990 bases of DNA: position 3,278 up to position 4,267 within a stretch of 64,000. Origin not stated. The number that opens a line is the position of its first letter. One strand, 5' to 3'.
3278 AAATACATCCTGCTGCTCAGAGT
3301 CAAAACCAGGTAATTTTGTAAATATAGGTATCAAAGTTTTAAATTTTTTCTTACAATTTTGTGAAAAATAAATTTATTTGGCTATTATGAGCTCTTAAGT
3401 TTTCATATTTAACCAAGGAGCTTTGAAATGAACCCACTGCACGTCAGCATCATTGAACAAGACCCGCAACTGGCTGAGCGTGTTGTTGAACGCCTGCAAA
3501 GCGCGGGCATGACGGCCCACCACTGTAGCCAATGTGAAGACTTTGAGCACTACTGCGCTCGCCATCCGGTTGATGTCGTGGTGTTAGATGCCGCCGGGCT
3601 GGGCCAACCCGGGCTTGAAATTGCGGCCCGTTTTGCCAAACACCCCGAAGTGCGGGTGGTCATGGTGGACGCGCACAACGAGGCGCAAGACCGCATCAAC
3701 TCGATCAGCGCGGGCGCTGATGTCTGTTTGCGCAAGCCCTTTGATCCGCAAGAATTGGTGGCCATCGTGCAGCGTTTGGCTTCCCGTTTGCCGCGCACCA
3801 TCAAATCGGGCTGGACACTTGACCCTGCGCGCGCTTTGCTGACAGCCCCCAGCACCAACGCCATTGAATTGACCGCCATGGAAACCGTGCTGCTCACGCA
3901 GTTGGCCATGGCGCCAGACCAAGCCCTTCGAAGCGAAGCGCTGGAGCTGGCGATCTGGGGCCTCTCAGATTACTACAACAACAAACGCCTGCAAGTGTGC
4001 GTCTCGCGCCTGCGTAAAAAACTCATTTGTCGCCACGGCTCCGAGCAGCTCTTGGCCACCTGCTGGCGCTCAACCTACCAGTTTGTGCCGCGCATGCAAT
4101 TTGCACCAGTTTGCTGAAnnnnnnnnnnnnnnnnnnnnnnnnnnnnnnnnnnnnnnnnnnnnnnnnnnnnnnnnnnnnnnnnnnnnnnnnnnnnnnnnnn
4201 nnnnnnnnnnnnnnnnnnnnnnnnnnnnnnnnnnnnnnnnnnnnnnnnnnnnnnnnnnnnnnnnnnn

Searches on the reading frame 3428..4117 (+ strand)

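Call 32: search_protein_families(library=pfam, proteins=[window:3428-4117:+], max_evalue=0.001)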
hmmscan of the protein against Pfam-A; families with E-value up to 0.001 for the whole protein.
window:3428-4117:+ (229 aa): 2 families
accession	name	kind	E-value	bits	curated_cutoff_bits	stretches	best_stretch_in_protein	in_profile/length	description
PF00072.30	Response_reg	-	1.2e-16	61.3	30.2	1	6-114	1-110/111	Response regulator receiver domain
PF00486.34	Trans_reg_C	-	6.2e-11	42.7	26.2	1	145-219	3-77/77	Transcriptional regulatory protein, C terminal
